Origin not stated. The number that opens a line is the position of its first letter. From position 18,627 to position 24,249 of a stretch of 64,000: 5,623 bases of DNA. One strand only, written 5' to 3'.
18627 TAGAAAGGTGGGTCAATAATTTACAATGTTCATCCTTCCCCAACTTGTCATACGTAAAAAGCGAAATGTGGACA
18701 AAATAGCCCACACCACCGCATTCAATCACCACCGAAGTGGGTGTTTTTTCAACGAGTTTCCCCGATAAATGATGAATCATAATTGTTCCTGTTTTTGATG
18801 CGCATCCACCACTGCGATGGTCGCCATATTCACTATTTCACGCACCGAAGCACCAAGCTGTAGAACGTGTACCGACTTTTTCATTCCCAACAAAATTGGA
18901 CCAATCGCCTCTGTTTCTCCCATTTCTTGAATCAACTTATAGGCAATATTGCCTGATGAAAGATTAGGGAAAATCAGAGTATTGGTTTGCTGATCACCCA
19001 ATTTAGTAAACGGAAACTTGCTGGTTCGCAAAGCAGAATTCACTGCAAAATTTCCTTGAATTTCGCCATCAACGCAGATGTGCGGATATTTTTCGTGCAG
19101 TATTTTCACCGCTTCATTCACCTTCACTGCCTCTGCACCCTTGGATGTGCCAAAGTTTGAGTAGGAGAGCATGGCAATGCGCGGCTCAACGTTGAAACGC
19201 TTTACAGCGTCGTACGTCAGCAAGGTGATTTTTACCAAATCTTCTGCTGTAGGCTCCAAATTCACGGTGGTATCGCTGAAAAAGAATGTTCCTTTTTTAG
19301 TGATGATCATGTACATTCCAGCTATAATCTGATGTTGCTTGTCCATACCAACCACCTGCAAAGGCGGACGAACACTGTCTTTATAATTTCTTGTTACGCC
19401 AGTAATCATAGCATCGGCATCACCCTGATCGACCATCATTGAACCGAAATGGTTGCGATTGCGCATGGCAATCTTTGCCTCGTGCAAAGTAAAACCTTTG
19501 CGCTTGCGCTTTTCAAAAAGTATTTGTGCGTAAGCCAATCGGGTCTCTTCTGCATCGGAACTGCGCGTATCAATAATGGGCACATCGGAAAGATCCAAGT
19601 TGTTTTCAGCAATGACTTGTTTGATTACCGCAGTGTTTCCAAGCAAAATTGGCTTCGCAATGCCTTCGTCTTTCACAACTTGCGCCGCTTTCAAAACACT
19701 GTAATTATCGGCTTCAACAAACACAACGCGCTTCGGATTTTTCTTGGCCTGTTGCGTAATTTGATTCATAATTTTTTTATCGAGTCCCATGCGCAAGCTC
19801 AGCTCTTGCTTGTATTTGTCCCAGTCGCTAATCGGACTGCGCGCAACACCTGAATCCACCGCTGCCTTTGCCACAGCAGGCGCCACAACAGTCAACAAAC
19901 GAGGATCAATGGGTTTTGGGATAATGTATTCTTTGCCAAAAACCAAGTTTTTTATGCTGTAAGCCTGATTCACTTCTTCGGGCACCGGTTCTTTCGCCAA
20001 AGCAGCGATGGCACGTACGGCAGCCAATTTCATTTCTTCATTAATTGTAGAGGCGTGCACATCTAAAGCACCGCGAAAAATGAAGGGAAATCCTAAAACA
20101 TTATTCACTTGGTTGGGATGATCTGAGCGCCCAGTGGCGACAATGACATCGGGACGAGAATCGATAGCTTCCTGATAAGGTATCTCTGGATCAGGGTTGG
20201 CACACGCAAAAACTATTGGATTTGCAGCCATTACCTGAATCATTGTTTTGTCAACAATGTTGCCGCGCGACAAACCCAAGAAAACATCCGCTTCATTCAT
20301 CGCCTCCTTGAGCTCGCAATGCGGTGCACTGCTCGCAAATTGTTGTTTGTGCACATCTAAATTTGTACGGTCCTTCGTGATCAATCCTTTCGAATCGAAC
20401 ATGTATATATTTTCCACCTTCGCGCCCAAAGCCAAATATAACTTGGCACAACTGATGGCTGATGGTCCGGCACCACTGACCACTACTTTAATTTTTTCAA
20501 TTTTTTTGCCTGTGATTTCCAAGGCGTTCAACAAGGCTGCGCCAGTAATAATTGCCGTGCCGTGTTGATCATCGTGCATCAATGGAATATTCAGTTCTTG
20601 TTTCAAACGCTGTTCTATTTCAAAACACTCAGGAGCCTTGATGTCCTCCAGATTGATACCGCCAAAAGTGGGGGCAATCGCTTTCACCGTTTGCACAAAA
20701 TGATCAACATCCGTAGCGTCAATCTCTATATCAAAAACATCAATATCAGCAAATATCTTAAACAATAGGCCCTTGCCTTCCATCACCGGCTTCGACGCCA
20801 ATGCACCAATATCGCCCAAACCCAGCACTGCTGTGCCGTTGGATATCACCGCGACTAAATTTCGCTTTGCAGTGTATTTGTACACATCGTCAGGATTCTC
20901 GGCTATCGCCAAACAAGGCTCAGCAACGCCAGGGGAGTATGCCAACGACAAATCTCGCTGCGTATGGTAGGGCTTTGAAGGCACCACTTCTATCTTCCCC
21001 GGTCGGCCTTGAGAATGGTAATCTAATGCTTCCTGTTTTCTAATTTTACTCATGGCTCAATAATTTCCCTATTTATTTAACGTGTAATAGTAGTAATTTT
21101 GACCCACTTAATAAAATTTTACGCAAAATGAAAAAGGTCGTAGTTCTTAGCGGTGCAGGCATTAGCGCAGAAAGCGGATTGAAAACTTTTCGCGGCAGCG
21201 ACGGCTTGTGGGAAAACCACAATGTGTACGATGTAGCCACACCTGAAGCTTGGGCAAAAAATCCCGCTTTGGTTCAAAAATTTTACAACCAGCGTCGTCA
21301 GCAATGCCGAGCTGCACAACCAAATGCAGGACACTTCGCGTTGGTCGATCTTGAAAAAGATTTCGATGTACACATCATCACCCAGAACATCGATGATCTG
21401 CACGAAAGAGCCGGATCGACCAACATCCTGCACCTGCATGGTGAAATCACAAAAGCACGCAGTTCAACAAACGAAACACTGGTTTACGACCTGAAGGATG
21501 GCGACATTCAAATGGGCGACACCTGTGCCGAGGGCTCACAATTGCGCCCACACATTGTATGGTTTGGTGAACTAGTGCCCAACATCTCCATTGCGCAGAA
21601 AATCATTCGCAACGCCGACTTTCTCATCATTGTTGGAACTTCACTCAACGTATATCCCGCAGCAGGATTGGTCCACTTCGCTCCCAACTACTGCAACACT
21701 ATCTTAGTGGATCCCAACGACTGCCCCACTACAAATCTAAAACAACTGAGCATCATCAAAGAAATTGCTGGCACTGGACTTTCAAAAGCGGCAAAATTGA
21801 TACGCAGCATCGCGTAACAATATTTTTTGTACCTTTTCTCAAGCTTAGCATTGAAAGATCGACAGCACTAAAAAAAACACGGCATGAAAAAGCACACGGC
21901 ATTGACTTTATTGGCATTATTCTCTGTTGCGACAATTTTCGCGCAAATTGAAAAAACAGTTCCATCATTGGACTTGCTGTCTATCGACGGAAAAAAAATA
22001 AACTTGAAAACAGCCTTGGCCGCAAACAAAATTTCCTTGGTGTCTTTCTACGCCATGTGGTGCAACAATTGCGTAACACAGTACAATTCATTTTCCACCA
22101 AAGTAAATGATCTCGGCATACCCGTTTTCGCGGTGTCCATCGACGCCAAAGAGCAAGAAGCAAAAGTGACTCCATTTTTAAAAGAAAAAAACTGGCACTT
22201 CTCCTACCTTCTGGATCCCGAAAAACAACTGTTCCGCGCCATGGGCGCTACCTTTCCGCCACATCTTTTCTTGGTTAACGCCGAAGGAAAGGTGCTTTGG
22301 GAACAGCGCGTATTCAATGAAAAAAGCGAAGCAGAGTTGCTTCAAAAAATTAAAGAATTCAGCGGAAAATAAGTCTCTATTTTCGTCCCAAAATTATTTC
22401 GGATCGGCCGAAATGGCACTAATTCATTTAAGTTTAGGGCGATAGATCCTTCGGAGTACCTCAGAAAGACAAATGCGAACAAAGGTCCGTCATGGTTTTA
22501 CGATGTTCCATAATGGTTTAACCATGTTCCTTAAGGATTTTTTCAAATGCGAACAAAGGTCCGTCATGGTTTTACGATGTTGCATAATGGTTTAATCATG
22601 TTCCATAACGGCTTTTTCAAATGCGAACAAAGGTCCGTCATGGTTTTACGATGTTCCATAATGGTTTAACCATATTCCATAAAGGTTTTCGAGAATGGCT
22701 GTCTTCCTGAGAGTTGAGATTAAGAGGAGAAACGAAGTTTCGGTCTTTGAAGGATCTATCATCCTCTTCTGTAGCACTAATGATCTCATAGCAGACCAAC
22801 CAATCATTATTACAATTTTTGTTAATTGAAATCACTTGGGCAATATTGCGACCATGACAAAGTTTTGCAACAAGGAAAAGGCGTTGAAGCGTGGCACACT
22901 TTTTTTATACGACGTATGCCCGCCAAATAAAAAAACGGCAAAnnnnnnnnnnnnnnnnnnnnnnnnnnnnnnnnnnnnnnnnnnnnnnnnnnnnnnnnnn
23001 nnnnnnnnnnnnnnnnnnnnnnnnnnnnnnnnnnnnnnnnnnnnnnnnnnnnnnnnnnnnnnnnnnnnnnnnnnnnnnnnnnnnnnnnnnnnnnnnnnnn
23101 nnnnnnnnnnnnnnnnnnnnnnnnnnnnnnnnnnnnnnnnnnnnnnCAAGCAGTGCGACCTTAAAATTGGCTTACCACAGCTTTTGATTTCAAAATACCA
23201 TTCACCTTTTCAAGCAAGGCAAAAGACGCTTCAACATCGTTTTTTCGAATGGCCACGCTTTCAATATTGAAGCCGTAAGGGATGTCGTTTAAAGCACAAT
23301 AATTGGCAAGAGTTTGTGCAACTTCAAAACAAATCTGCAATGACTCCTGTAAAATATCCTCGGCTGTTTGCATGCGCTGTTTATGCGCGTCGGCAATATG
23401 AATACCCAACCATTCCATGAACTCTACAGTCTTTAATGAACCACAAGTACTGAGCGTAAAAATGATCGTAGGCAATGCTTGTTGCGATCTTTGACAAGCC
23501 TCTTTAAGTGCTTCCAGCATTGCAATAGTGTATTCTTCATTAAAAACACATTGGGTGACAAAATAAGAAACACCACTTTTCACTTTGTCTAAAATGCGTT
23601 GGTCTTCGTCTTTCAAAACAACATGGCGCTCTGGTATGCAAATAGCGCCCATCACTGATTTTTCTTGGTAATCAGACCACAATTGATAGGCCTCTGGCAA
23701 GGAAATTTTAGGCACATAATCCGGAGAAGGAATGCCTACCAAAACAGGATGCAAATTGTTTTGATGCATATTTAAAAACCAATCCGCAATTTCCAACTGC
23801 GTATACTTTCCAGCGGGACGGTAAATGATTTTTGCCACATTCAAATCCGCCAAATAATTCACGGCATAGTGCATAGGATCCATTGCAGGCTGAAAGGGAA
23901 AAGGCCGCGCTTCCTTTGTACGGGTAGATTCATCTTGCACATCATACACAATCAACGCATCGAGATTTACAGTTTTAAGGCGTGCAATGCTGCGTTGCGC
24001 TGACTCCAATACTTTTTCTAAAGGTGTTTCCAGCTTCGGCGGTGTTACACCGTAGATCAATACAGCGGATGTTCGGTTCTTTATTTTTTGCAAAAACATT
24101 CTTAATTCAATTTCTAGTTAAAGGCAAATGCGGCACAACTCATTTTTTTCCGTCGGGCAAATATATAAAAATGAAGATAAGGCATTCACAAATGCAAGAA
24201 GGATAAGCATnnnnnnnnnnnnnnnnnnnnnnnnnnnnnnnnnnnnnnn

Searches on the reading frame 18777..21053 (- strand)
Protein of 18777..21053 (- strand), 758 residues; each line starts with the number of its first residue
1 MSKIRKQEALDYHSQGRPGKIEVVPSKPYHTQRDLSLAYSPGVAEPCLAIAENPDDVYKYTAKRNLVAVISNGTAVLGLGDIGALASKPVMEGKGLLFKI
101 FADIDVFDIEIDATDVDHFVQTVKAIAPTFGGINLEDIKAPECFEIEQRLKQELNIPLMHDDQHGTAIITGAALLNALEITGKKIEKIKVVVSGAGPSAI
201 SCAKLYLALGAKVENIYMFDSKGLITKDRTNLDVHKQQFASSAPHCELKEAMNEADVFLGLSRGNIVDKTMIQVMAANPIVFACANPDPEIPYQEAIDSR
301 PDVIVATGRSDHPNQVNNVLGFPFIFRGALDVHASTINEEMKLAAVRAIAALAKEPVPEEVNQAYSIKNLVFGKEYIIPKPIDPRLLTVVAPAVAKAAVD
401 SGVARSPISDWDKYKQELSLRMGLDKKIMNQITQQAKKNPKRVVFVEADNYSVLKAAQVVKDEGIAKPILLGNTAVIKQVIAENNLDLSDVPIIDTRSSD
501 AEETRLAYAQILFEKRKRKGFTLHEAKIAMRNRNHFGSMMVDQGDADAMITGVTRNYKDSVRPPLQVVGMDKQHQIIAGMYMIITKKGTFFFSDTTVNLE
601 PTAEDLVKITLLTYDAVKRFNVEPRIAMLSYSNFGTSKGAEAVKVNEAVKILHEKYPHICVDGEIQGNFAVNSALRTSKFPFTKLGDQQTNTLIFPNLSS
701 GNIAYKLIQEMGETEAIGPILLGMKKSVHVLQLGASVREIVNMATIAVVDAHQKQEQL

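Call 29: search_protein_families(library=pfam, proteins=[window:18777-21053:-], max_evalue=0.001)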
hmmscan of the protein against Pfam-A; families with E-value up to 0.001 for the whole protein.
window:18777-21053:- (758 aa): 3 families
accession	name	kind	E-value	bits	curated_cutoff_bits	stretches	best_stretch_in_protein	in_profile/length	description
PF01515.24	PTA_PTB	-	3.3e-97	326.1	24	1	428-748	2-319/319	Phosphate acetyl/butaryl transferase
PF00390.24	malic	-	1.4e-32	113.4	23.1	1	19-151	2-182/182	Malic enzyme, N-terminal domain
PF03949.21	Malic_M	-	6.9e-22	78.4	23.5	1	165-359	3-231/258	Malic enzyme, NAD binding domain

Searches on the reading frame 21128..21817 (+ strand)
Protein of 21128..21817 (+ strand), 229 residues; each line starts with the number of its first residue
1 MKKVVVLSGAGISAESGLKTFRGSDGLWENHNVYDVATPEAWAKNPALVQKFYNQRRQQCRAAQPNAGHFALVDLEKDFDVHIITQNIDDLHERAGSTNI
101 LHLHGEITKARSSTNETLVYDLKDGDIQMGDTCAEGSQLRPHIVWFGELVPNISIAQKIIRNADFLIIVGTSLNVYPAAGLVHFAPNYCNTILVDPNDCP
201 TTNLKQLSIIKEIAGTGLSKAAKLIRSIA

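Call 29: search_protein_families(library=pfam, proteins=[window:21128-21817:+], max_evalue=0.001)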
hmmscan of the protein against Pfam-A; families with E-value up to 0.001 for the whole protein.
window:21128-21817:+ (229 aa): 1 family
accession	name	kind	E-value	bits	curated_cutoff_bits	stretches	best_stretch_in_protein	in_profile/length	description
PF02146.23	SIR2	-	3.6e-42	144.8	24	1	9-177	1-180/180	Sir2 family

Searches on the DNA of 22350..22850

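Call 10: search_rna_families(source=window, start=22350, end=22850, threshold=evalue, max_evalue=10)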
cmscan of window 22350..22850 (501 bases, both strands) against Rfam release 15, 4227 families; matches with E-value up to 10: 1.
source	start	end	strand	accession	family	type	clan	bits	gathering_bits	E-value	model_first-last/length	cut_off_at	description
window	22397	22431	+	RF02635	EF0820_EF0821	Gene; sRNA;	-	9.2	442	8.2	1-370/370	no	Enterococcus sRNA EF0820_EF0821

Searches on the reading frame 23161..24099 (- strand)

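Call 29: search_protein_families(library=pfam, proteins=[window:23161-24099:-], max_evalue=0.001)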
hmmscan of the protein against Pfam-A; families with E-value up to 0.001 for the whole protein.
window:23161-24099:- (312 aa): 1 family
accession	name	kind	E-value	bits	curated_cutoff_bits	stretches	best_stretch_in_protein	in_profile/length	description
PF02219.23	MTHFR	-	0.00078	19.3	24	0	156-252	149-244/287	Methylenetetrahydrofolate reductase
